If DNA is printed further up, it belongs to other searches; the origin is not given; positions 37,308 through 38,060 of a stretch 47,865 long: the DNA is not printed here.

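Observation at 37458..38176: PD-(D/E)xK-like protein and HTH protein between repressor and integrase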

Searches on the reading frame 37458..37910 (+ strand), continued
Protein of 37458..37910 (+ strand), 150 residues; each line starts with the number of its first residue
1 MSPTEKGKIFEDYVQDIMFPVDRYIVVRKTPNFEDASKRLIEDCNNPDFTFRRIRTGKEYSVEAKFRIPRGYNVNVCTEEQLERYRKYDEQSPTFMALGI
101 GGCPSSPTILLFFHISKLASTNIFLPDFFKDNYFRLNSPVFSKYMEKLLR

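Call 44: find_encoding_contigs(protein=P0172, flank=6000, max_places=1)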
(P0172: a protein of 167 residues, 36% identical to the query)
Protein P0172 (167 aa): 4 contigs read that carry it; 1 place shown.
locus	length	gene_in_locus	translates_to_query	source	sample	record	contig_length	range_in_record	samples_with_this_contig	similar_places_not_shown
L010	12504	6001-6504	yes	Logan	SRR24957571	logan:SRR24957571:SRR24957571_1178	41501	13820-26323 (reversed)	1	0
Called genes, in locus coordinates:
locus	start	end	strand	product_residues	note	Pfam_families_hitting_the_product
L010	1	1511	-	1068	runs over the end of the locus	PF00873:ACR_tran, PF02355:SecD_SecF_C (weak)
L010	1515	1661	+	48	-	-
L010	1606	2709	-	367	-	PF26002:Beta-barrel_AprE (faint), PF25917:BSH_RND, PF25919:BSH_CusB, PF25973:BSH_CzcB, PF25984:BSH_YknX (weak), PF25881:HH_YBHG (weak), PF25954:Beta-barrel_RND_2, PF25989:YknX_C (weak), +1 more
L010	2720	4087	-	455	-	PF02321:OEP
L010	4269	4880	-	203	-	PF00027:cNMP_binding (weak), PF13545:HTH_Crp_2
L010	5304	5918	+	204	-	PF04055:Radical_SAM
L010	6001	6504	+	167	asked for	-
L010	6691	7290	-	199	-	PF08712:Nfu_N, PF01106:NifU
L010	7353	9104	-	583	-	PF01432:Peptidase_M3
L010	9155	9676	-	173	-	PF18347:DUF5606, PF21186:DUF6852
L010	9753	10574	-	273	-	PF04116:FA_hydroxylase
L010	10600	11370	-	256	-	PF01522:Polysacc_deac_1 (weak)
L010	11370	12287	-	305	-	PF00535:Glycos_transf_2, PF10111:Glyco_tranf_2_2 (weak)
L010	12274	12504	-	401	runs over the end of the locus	PF09594:GT87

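Call 45: find_encoding_contigs(protein=P0211, flank=6000, max_places=1)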
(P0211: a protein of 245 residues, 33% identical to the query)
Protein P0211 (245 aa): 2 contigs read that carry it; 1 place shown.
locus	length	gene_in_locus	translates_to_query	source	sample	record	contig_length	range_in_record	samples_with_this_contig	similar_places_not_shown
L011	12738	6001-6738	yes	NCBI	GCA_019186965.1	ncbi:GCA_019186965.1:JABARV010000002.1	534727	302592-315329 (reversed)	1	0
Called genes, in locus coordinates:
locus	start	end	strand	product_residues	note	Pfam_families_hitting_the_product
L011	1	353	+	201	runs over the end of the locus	-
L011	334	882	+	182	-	-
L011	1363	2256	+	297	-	PF13643:DUF4145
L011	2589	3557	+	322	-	PF01555:N6_N4_Mtase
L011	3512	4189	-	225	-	-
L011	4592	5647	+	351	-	PF00578:AhpC-TSA, PF08534:Redoxin, PF00085:Thioredoxin (weak), PF13905:Thioredoxin_8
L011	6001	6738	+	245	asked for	-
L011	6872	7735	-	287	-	PF13751:DDE_Tnp_1_6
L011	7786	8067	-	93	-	PF05598:DUF772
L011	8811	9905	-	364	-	-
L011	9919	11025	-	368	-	-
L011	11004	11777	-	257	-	-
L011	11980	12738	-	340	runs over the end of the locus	PF14319:Zn_Tnp_IS91 (weak), PF04986:Y2_Tnp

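Call 46: find_encoding_contigs(protein=P0186, flank=6000, max_places=1)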
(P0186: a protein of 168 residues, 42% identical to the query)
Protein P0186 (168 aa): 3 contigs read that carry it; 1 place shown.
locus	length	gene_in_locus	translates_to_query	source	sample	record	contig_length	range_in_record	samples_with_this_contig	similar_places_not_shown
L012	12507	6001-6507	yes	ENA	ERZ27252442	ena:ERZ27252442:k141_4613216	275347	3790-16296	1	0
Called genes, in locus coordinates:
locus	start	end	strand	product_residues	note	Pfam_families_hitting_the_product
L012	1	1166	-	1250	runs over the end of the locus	PF20041:DUF6443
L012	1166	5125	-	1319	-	PF00801:PKD, PF18911:PKD_4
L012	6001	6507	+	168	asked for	-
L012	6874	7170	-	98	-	PF12728:HTH_17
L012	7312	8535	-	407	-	PF17293:Arm-DNA-bind_5 (weak), PF13102:Phage_int_SAM_5, PF00589:Phage_integrase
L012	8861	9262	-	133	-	PF07843:DUF1634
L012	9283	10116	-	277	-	PF01925:TauE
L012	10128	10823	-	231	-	PF00392:GntR, PF07729:FCD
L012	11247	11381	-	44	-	-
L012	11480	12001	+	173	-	-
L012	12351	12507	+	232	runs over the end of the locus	-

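Call 48: find_encoding_contigs(protein=P0002, flank=6000, max_places=2)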
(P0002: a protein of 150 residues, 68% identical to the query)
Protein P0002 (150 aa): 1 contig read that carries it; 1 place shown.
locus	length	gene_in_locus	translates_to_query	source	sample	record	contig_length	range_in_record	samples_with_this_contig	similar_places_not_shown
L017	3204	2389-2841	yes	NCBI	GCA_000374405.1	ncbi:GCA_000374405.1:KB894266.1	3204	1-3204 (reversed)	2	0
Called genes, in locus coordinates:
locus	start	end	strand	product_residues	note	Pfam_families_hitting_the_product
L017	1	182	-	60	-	?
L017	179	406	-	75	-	-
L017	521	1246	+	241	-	PF00717:Peptidase_S24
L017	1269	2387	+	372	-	PF01844:HNH, PF13395:HNH_4 (weak), PF14279:HNH_5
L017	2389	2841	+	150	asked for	-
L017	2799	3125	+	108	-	-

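Call 54: search_protein_families(library=padloc, alignment_id=A2, max_evalue=0.01)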
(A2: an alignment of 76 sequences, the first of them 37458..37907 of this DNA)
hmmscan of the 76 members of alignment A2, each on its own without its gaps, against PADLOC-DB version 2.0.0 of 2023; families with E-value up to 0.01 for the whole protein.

A. member 1, window:37458-37907:+ (150 aa): 0 families

B. families by the number of members that match (of 76 scanned): 3 families
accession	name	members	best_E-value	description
PDLC03491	REase_II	1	0.0025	Type II restriction enzyme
PDLC05026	PDC-S47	1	0.0029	-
PDLC02364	PycTM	1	0.0091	-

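Call 69: fold_search(model_id=the predicted structure, library=viral)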
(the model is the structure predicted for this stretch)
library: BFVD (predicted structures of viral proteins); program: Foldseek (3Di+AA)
matches with E <= 10: 815; with E <= 0.001: 25
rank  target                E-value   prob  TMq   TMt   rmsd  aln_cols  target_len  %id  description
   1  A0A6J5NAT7            2.2e-06  1.00  0.54  0.57   5.1       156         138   14  Uncharacterized protein [uncultured Caudovirales phage]
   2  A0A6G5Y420            8.5e-06  1.00  0.62  0.65   3.8       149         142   11  (no name in the UniProt tables at hand)
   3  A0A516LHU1            5.1e-05  1.00  0.56  0.55   4.2       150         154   11  (no name in the UniProt tables at hand)
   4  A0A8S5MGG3            7.1e-05  1.00  0.53  0.39   8.5       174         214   13  Holliday junction resolvase RecU [Siphoviridae sp. ctGFb30]
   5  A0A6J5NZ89            9.7e-05  1.00  0.64  0.68   3.6       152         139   11  Uncharacterized protein [uncultured Caudovirales phage]
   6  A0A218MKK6            1.0e-04  1.00  0.57  0.65   3.0       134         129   10  Uncharacterized protein [uncultured virus]
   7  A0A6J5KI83            1.2e-04  1.00  0.46  0.52   6.1       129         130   11  Uncharacterized protein [uncultured Caudovirales phage]
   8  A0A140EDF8            1.3e-04  1.00  0.44  0.13   6.2       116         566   12  (no name in the UniProt tables at hand)
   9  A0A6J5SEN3            1.3e-04  1.00  0.52  0.56   5.4       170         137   15  Uncharacterized protein [uncultured Caudovirales phage]
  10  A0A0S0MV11            1.5e-04  1.00  0.61  0.59   4.3       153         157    8  Uncharacterized protein [Pseudomonas phage PaMx74]
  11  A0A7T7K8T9            2.0e-04  1.00  0.49  0.55   6.1       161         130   10  (no name in the UniProt tables at hand)
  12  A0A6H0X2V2            2.4e-04  1.00  0.48  0.47   8.6       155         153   14  (no name in the UniProt tables at hand)
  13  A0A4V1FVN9            3.5e-04  1.00  0.49  0.53   3.7       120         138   18  (no name in the UniProt tables at hand)
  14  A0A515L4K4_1          3.7e-04  1.00  0.46  0.07   6.0       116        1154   16  RNA-directed RNA polymerase L [Jujube yellow mottle-associated virus]
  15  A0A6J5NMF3            3.7e-04  0.99  0.39  0.32   4.8       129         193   15  Uncharacterized protein [uncultured Caudovirales phage]
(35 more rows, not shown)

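Call 85: find_encoding_contigs(protein=P0009, flank=6000, max_places=2)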
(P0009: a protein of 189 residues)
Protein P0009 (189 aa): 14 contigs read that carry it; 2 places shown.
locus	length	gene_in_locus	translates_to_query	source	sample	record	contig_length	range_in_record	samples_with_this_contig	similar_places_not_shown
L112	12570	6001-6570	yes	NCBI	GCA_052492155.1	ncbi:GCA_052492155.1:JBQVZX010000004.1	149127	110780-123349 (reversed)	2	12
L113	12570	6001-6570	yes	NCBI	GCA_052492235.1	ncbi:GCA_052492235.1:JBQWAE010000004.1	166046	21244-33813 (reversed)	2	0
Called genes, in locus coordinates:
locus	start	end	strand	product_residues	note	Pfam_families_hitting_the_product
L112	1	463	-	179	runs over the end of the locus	PF09721:Exosortase_EpsH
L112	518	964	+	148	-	PF01590:GAF, PF13185:GAF_2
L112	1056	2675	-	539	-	PF01663:Phosphodiest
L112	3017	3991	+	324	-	PF00268:Ribonuc_red_sm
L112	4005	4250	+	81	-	-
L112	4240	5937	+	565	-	PF02867:Ribonuc_red_lgC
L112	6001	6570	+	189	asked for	-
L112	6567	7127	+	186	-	-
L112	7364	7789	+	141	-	-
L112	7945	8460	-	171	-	PF13590:DUF4136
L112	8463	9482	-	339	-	PF01565:FAD_binding_4, PF02873:MurB_C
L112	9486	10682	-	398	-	PF00155:Aminotran_1_2, PF01041:DegT_DnrJ_EryC1 (weak), PF01053:Cys_Met_Meta_PP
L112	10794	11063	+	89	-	PF12732:YtxH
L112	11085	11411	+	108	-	-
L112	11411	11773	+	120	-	-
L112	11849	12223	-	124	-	PF07610:DUF1573, PF22544:HYDIN_VesB_CFA65-like_Ig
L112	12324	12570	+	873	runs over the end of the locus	PF00133:tRNA-synt_1, PF09334:tRNA-synt_1g, PF13603:tRNA-synt_1_2, PF09334:tRNA-synt_1g (weak), PF08264:Anticodon_1, PF10458:Val_tRNA-synt_C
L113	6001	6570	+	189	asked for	-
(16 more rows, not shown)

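Call 86: find_encoding_contigs(protein=P0008, flank=6000, max_places=2)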
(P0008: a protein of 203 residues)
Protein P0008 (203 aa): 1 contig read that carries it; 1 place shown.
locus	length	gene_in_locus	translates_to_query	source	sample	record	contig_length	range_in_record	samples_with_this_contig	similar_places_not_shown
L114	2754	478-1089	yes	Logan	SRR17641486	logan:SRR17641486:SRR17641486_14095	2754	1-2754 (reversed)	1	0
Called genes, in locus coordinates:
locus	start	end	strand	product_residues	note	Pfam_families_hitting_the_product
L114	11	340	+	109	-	-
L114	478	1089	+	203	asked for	-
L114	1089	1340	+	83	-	-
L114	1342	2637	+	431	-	PF17293:Arm-DNA-bind_5 (weak), PF00589:Phage_integrase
